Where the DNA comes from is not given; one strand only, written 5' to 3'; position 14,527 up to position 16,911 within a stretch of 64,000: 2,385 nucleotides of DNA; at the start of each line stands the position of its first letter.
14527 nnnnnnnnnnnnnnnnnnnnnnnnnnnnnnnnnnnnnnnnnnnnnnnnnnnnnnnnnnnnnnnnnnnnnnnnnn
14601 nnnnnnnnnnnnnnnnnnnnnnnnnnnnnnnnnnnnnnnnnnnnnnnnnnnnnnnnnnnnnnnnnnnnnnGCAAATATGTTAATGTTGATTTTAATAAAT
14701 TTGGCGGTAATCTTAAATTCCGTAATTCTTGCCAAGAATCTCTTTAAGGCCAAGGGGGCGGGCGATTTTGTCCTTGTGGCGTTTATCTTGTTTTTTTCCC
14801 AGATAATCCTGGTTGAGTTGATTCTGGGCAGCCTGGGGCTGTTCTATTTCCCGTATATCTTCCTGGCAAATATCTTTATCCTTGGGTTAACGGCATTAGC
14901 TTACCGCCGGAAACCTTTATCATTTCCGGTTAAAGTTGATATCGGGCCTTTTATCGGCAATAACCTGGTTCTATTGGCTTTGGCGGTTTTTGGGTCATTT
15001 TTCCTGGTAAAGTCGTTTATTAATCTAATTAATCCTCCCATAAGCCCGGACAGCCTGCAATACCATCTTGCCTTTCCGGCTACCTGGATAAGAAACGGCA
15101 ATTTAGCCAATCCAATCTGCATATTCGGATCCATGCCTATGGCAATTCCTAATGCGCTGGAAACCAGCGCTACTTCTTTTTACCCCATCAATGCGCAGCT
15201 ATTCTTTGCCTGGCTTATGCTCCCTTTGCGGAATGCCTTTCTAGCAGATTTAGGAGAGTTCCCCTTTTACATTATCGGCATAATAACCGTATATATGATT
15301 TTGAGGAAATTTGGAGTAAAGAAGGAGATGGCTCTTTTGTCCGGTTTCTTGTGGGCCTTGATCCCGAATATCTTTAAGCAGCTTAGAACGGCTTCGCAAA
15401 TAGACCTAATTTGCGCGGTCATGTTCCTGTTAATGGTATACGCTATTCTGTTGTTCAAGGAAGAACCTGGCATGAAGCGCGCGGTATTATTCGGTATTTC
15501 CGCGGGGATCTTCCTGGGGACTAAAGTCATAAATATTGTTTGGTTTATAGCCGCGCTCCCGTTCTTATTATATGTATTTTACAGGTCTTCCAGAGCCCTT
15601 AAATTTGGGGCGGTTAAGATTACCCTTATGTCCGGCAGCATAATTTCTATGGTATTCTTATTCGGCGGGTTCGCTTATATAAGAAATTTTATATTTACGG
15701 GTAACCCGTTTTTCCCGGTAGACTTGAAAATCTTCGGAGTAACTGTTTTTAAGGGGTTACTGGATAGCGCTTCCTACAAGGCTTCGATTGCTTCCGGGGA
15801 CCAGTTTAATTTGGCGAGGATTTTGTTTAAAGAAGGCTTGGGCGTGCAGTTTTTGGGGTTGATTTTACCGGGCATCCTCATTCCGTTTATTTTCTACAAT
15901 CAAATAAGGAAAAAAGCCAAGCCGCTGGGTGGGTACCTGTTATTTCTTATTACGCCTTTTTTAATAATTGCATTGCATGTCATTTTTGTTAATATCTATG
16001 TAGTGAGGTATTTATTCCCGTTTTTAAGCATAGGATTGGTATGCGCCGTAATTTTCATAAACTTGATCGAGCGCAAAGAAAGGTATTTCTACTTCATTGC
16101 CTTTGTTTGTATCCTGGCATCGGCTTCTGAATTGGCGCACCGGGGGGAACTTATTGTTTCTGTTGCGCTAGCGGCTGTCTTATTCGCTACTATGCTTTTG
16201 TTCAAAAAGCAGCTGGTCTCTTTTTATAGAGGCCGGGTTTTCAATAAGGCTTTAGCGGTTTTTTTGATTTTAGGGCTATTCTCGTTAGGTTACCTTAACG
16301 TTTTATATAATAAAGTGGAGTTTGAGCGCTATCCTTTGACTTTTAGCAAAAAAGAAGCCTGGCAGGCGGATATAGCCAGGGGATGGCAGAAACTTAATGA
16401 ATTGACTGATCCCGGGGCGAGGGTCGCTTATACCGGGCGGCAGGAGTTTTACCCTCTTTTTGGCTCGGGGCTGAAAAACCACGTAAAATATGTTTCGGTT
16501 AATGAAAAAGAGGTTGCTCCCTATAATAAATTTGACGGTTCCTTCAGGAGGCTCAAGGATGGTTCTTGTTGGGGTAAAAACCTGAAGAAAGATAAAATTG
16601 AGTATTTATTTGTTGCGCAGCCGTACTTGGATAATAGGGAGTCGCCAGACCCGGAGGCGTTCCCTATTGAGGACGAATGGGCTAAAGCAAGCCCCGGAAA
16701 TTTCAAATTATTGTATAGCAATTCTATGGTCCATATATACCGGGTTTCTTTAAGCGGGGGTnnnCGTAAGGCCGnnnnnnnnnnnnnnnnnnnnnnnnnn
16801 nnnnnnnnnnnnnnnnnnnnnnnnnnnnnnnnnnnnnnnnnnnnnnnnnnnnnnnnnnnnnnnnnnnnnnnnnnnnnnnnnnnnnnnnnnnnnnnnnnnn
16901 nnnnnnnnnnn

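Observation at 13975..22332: Duplicated ArnC/ArnT-like modules: polyprenyl-phosphate GT2 plus a giant GT-C membrane transferase, with a SAM methyltransferase and a B12-rSAM in between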

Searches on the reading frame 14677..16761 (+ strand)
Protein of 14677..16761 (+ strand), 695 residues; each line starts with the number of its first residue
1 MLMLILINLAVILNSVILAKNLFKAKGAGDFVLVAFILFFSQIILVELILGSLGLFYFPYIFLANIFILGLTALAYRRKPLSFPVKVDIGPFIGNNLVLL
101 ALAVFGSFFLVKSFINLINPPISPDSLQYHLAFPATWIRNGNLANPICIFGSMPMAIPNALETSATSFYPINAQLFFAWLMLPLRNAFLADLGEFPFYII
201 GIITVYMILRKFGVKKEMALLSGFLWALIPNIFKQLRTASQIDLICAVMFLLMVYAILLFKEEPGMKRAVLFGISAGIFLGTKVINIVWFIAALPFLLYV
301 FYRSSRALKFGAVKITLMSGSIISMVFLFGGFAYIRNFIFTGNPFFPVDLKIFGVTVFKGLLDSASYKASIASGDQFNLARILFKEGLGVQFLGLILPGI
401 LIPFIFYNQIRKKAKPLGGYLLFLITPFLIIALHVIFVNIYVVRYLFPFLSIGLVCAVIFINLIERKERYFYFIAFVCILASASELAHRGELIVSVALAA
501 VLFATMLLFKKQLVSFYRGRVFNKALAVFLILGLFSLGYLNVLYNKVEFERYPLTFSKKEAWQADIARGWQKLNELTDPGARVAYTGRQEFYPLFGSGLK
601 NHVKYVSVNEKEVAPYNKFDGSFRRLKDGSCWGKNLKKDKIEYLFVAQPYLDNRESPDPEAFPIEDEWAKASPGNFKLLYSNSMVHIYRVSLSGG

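Call 4: search_protein_families(library=pfam, proteins=[window:14677-16761:+], max_evalue=0.01)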
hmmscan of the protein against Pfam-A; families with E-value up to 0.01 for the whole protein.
window:14677-16761:+ (695 aa): 1 family
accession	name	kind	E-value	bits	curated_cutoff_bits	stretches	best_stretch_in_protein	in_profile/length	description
PF13231.12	PMT_2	-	7.5e-05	23.4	26.1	1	186-304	20-136/160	Dolichyl-phosphate-mannose-protein mannosyltransferase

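Call 10: search_protein_families(library=ncbifam, proteins=[window:14677-16761:+], max_evalue=0.01)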
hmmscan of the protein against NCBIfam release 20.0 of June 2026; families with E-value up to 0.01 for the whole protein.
window:14677-16761:+ (695 aa): 0 families

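Call 11: search_solved_structures(query=window:14677-16761:+, max_evalue=10)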
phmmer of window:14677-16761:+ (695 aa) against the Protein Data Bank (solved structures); distinct sequences matched with E-value up to 10: 2.
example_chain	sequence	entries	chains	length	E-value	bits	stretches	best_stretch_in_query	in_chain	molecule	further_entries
4r8x_A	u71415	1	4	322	0.3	13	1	413-501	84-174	Uricase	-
4r99_A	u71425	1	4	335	0.32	12.9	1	413-501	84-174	Uricase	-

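Call 13: find_homologous_proteins(query=window:14677-16761:+, max_evalue=0.001)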
Query window:14677-16761:+ (695 aa): 156 proteins with E <= 0.001 among 8000 candidates; the best 120 are listed.
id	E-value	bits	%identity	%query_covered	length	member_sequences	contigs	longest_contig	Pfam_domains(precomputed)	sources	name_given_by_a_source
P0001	0.0e+0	1514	100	100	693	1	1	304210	-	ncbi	ncbi:MAG: hypothetical protein V1869_01290 [Candidatus Omnitrophota bacterium]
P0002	2.9e-291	986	66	99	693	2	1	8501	-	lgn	-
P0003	1.4e-289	981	65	100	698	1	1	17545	-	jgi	-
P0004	1.5e-288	977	66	99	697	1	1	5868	-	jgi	jgi:hypothetical protein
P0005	4.0e-287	973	65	99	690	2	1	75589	-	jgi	-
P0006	2.7e-286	970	69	90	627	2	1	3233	-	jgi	jgi:hypothetical protein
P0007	8.1e-281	952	65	98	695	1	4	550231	-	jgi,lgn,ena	-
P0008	1.7e-269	914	61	100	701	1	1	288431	-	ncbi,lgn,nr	ncbi:MAG: hypothetical protein Q7K98_04295 [Candidatus Omnitrophota bacterium]|nr:hypothetical prote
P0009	3.0e-266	904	60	99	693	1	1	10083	-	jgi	-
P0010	2.0e-264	898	59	100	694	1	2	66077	-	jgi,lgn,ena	-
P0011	1.7e-255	868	57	100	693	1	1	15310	-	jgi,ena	-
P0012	5.1e-254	863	58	99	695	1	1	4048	-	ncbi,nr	ncbi:MAG: hypothetical protein PHY56_05960 [Candidatus Omnitrophica bacterium]|nr:hypothetical prote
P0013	9.7e-254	862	59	100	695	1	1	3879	-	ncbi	-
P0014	1.1e-250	852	57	99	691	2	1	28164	-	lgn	-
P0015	1.2e-250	852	57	100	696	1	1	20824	-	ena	-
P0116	3.6e-171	590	42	99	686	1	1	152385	-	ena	-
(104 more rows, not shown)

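Call 18: search_solved_structures(query=A1, max_evalue=10, show_alignments=2)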
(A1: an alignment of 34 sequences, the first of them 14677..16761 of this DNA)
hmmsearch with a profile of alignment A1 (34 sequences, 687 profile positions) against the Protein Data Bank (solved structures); distinct sequences matched with E-value up to 10: 3.
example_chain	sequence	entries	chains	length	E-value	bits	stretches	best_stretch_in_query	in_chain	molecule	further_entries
6vxk_B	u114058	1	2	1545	0.95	10.9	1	240-370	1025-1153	Plexin-C1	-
9xwm_E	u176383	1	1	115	2.5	9.5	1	541-592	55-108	BD23-0087-H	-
7d3u_F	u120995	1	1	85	4.9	8.5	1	1-75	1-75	Monovalent Na+/H+ antiporter subunit F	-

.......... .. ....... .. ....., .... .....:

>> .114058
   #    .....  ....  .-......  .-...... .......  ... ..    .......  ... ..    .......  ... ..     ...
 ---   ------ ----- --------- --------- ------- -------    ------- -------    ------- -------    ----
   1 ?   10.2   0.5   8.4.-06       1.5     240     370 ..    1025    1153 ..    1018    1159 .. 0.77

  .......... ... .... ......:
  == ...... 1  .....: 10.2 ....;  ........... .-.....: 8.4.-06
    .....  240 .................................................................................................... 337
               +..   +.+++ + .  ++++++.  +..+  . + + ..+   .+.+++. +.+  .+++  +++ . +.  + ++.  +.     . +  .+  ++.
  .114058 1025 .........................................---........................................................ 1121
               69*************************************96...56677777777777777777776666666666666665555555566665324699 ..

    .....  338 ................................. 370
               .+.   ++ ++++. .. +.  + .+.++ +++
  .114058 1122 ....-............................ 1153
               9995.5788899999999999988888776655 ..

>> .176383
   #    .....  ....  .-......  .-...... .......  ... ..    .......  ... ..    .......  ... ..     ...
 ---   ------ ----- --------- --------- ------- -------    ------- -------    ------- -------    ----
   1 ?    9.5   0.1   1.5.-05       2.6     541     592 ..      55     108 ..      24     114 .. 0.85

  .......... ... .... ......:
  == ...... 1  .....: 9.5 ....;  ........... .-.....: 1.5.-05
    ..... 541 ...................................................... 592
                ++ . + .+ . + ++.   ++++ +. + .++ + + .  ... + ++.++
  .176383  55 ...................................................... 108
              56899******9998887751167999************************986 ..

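Call 23: find_encoding_contigs(protein=P0008, flank=10000, max_places=2)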
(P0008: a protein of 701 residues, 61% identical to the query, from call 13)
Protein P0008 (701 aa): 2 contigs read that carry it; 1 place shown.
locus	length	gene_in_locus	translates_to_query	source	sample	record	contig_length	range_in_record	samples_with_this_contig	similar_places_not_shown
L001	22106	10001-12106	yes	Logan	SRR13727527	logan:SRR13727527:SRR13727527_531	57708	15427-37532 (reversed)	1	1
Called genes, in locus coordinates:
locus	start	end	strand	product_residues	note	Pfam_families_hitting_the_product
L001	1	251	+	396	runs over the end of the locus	PF04932:Wzy_C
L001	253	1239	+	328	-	PF00535:Glycos_transf_2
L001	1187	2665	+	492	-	PF02310:B12-binding, PF04055:Radical_SAM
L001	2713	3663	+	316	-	PF00106:adh_short (faint), PF01073:3Beta_HSD, PF01370:Epimerase, PF02719:Polysacc_synt_2, PF04321:RmlD_sub_bind, PF07993:NAD_binding_4 (faint), PF13460:NAD_binding_10, PF16363:GDP_Man_Dehyd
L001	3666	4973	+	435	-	PF03721:UDPG_MGDP_dh_N, PF00984:UDPG_MGDP_dh, PF03720:UDPG_MGDP_dh_C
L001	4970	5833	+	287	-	PF00106:adh_short, PF08659:KR, PF13561:adh_short_C2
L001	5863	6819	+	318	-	PF01408:GFO_IDH_MocA, PF02894:GFO_IDH_MocA_C, PF08635:ox_reductase_C (faint), PF22725:GFO_IDH_MocA_C3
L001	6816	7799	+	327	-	PF00288:GHMP_kinases_N, PF08544:GHMP_kinases_C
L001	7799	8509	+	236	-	PF00483:NTP_transferase, PF12804:NTP_transf_3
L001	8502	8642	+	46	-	-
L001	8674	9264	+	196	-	PF00702:Hydrolase (weak), PF13419:HAD_2 (weak), PF13242:Hydrolase_like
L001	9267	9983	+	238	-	PF00923:TAL_FSA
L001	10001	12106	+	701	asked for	-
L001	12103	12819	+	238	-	PF03848:TehB (weak), PF05219:DREV (weak), PF13489:Methyltransf_23, PF02353:CMAS (weak), PF13847:Methyltransf_31, PF08241:Methyltransf_11, PF08242:Methyltransf_12, PF13649:Methyltransf_25, +1 more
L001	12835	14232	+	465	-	PF02310:B12-binding, PF04055:Radical_SAM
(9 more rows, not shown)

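Call 24: find_encoding_contigs(protein=P0116, flank=10000, max_places=2)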
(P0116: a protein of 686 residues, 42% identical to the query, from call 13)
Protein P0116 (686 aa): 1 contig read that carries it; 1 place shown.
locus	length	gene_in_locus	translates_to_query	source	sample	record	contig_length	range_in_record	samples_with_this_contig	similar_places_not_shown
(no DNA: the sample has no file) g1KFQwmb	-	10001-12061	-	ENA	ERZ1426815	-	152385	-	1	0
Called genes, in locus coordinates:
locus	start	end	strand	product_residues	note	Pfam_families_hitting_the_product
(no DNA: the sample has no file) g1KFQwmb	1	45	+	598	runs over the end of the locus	PF02776:TPP_enzyme_N, PF00205:TPP_enzyme_M, PF02775:TPP_enzyme_C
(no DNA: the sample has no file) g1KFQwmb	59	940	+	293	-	PF01370:Epimerase, PF04321:RmlD_sub_bind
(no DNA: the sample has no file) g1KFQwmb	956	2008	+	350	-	PF13489:Methyltransf_23, PF13847:Methyltransf_31 (weak), PF08241:Methyltransf_11, PF08242:Methyltransf_12, PF13649:Methyltransf_25 (weak)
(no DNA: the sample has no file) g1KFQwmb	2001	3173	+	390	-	PF13489:Methyltransf_23, PF13847:Methyltransf_31 (weak), PF08241:Methyltransf_11 (weak), PF08242:Methyltransf_12, PF13649:Methyltransf_25 (weak)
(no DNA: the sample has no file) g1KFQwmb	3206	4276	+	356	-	PF04055:Radical_SAM, PF13186:SPASM (weak)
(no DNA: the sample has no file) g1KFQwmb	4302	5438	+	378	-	PF13489:Methyltransf_23, PF07021:MetW, PF13847:Methyltransf_31, PF08241:Methyltransf_11, PF08242:Methyltransf_12, PF13649:Methyltransf_25, PF08484:Methyltransf_14, PF22674:C2185-like_N (weak)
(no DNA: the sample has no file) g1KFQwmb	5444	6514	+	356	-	PF04055:Radical_SAM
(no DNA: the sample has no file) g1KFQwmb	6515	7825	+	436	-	PF01041:DegT_DnrJ_EryC1, PF01053:Cys_Met_Meta_PP (weak)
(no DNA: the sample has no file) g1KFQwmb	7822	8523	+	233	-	PF00535:Glycos_transf_2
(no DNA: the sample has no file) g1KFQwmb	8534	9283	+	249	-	PF00535:Glycos_transf_2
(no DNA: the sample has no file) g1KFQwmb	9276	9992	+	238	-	PF00535:Glycos_transf_2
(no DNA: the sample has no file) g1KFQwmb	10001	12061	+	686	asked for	-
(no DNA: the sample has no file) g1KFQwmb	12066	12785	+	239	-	PF01209:Ubie_methyltran, PF02353:CMAS, PF13489:Methyltransf_23, PF08003:Methyltransf_9, PF13649:Methyltransf_25, PF13847:Methyltransf_31, PF08241:Methyltransf_11, PF08242:Methyltransf_12, +2 more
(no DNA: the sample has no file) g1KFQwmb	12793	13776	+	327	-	PF04055:Radical_SAM, PF13186:SPASM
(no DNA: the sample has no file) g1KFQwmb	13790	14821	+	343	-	PF13489:Methyltransf_23 (weak), PF01209:Ubie_methyltran (weak), PF13649:Methyltransf_25, PF13847:Methyltransf_31, PF05148:Methyltransf_8, PF08241:Methyltransf_11, PF08242:Methyltransf_12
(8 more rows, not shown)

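Call 28: predict_structure(alignment_id=A1)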
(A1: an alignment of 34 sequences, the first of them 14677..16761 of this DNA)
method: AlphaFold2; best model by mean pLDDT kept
length: 695 residues; sequences in the alignment: 34
mean_pLDDT: 79.9   pTM: 0.86
mean pLDDT of the five models: 79.9, 78.7, 77.8, 77.2, 72.8
residues with pLDDT >= 90: 236; 70-90: 298; 50-70: 108; < 50: 53
segments of 3 or more residues with pLDDT < 50: 146-168, 371-375, 589-597, 614-623
pLDDT, mean of each block of 10 residues (from residue 1): 88 94 87 95 94 90 95 88 72 90 92 79 53 68 58 38 42 81 74 81 96 93 87 58 81 95 92 95 83 93 87 92 94 80 68 71 55 52 65 77 85 87 90 70 62 90 89 90 82 93 95 88 89 88 83 75 81 85 71 50 75 45 62 88 85 72 90 93 92 66
secondary structure, 60 per line:
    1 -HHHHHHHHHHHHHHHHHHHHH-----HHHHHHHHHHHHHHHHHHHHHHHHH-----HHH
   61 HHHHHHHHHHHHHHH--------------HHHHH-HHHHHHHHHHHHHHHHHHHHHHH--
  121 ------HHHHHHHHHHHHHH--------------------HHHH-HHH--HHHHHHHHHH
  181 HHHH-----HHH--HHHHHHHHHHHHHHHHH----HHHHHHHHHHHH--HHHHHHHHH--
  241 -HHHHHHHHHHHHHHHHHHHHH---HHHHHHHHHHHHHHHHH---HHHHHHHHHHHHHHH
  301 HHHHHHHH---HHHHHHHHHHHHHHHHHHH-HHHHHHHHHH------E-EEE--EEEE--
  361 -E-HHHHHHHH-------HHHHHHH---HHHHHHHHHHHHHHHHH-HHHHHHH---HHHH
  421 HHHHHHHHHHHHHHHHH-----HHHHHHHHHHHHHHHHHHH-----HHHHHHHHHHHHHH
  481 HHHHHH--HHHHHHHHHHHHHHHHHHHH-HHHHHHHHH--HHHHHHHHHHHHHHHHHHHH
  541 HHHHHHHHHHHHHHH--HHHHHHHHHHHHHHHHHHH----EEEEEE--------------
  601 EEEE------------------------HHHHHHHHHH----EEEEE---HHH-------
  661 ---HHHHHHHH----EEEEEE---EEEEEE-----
elements in order (helices of 4 or more, strands of 3 or more residues): H2-22 H28-52 H58-75 H90-94 H96-118 H127-140 H161-164 H171-184 H195-211 H216-227 H230-238 H242-262 H266-282 H286-308 H312-330 H332-341 E350-352 E355-358 H364-371 H379-385 H389-405 H407-413 H417-437 H443-461 H467-486 H489-508 H510-518 H521-555 H558-576 E581-586 E601-604 H629-638 E643-647 H664-671 E676-681 E685-690

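Call 30: search_protein_representatives(alignment_id=A1)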
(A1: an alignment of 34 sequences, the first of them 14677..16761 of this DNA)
Query: 34 sequences, 687 profile positions. Proteins with E-value up to 0.001 (for the whole library): 6444; up to 1e-10: 2901; up to 1e-30: 599. The best 150 are listed.
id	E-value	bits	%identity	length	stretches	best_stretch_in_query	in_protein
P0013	7.2e-297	1002.8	-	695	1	1-686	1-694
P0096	2.6e-294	994.4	-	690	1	1-685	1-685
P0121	2.6e-247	839.0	-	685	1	1-685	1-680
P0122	8.0e-241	817.6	-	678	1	2-683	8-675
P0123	8.2e-241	817.6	-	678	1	1-684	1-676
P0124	1.0e-210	718.1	-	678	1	1-685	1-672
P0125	3.5e-198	676.7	-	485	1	129-606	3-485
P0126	3.5e-190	650.2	-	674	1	1-685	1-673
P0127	1.3e-181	621.9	-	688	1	1-685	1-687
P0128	5.0e-169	580.3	-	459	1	1-457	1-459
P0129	3.4e-168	577.6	-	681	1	1-685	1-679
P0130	1.7e-163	562.0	-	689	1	1-685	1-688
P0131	6.2e-161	553.6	-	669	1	1-685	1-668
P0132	2.2e-160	551.8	-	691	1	2-685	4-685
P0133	3.8e-158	544.4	-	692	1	2-684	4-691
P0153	6.7e-100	351.8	-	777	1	2-684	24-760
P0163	2.3e-84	300.5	-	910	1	1-684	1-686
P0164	6.8e-84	299.0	-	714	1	2-685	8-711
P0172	5.7e-75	269.5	-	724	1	2-684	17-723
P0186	1.2e-69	251.8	-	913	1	3-686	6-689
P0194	3.1e-66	240.6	-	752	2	4-454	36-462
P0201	5.9e-64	233.0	-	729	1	3-686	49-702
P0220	1.0e-61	225.7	-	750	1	27-685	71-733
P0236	1.1e-59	219.0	-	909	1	2-685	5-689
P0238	5.4e-59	216.6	-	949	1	3-683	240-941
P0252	8.2e-58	212.8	-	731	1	4-684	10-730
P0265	2.3e-56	208.0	-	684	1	2-684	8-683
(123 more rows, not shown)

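Call 32: search_protein_families(library=pfam, proteins=[P0153, P0163, P0164, P0172, P0186, P0201, P0220, P0238, P0252, P0265], max_evalue=0.01)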
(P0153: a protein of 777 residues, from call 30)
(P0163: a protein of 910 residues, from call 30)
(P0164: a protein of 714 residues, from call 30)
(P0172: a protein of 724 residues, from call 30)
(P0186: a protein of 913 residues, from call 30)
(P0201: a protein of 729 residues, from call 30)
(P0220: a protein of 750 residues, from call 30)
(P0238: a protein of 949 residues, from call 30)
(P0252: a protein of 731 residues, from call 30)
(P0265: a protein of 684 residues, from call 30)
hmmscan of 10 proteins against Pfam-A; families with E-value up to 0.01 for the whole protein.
P0153 (777 aa): 1 family
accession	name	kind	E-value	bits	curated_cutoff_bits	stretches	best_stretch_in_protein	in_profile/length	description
PF13231.12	PMT_2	-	7.7e-08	33.1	26.1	1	190-329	8-145/160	Dolichyl-phosphate-mannose-protein mannosyltransferase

P0163 (910 aa): 0 families

P0164 (714 aa): 1 family
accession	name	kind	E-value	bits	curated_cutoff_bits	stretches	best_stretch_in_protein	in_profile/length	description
PF13231.12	PMT_2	-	1.2e-07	32.5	26.1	1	188-313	26-150/160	Dolichyl-phosphate-mannose-protein mannosyltransferase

P0172 (724 aa): 0 families

P0186 (913 aa): 1 family
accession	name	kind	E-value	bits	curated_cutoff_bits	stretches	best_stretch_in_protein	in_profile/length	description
PF13231.12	PMT_2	-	0.0002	22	26.1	1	182-316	20-148/160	Dolichyl-phosphate-mannose-protein mannosyltransferase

P0201 (729 aa): 1 family
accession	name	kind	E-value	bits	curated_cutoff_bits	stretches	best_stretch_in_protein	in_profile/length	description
PF13231.12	PMT_2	-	0.0062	17.2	26.1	1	214-357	12-153/160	Dolichyl-phosphate-mannose-protein mannosyltransferase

P0220 (750 aa): 0 families

P0238 (949 aa): 2 families
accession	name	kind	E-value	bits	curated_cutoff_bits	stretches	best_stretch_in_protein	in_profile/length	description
PF13231.12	PMT_2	-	3.5e-11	44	26.1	1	431-569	20-154/160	Dolichyl-phosphate-mannose-protein mannosyltransferase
PF02366.24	PMT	-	1.3e-08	35.2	22.7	1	430-575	80-234/245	Dolichyl-phosphate-mannose-protein mannosyltransferase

P0252 (731 aa): 0 families

P0265 (684 aa): 0 families

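Call 36: find_related_loci(query=A1, collection=genome_contigs, flank=8000)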
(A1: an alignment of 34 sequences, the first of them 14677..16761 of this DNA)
Query A1 (695 aa) in genome_contigs; peptide patterns used: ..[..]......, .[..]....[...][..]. (x = any residue, [..] = any of these).
57 stretches matched a pattern; 28 encode a relative of the query (tblastn E <= 1e-3); 28 distinct loci.
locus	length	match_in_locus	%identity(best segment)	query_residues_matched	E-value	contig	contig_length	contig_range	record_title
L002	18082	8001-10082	61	1-692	0e+0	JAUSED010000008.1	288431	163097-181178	MAG: Candidatus Omnitrophota bacterium isolate E14_maxbin.165 E14_k141_598377, whole genome shotgun sequence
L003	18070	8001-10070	56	1-690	0e+0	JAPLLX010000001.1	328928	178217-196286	MAG: Candidatus Omnitrophota bacterium isolate LacPavin_0920_WC90_MAG_43_22 LacPavin_0920_WC90_scaffold_550025, whole ge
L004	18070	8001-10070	58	1-690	0e+0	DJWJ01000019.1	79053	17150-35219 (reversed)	MAG TPA_asm: Candidatus Omnitrophica bacterium UBA6233 UBA6233_contig_7495, whole genome shotgun sequence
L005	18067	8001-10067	56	1-690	0e+0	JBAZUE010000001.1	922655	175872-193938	MAG: Candidatus Omnitrophota bacterium isolate SO_2017_GW1_22 NODE_22_length_922655_cov_1.522083_OW334_2017, whole genom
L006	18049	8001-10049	53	11-693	0e+0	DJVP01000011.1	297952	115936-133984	MAG TPA_asm: Candidatus Omnitrophica bacterium UBA6253 UBA6253_contig_24623, whole genome shotgun sequence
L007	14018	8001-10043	53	9-690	0e+0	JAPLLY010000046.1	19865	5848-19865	MAG: Candidatus Omnitrophota bacterium isolate LacPavin_0419_WC90_MAG_41_16 LacPavin_0419_WC90_scaffold_190320, whole ge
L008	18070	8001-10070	50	1-690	0e+0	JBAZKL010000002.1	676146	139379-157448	MAG: Candidatus Omnitrophota bacterium isolate SO_2017_LW4_142 scaffold_26_c1_LW137-91_2017, whole genome shotgun sequen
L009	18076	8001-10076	53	1-693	0e+0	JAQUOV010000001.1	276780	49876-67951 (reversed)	MAG: Candidatus Omnitrophota bacterium isolate STD1_209 NODE_67_length_276780_cov_9.786581_Sandtown_D1, whole genome sho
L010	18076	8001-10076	52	1-693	0e+0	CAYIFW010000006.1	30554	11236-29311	MAG TPA_asm: uncultured Planctomycetales bacterium isolate ERP119705_co20_55 genome assembly, contig: NODE_1327_length_3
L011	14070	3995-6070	53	1-693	0e+0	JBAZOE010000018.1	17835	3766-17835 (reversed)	MAG: Candidatus Omnitrophota bacterium isolate SO_2017_LW4_87 scaffold_6228_c1_LW137-91_2017, whole genome shotgun seque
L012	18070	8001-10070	51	1-692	0e+0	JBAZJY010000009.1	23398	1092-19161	MAG: Candidatus Omnitrophota bacterium isolate SO_2017_LW4_130 scaffold_4445_c1_LW137-91_2017, whole genome shotgun sequ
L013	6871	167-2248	50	1-694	0e+0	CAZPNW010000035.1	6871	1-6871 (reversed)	MAG TPA_asm: uncultured Planctomycetales bacterium isolate binchicken_co216_53 genome assembly, contig: k141_26160, whol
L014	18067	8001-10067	51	1-690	0e+0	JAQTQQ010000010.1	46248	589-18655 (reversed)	MAG: Candidatus Omnitrophota bacterium isolate STB_143 NODE_1610_length_46248_cov_9.371436_Sandtown_B, whole genome shot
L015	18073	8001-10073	52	1-692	0e+0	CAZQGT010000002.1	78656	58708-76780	MAG TPA_asm: uncultured Planctomycetales bacterium isolate SRP178699_co1_559 genome assembly, contig: NODE_219_length_78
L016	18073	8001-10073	48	1-690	0e+0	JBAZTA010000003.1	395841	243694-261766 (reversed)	MAG: Candidatus Omnitrophota bacterium isolate SO_2017_GW1_19 NODE_172_length_395841_cov_2.076381_OW334_2017, whole geno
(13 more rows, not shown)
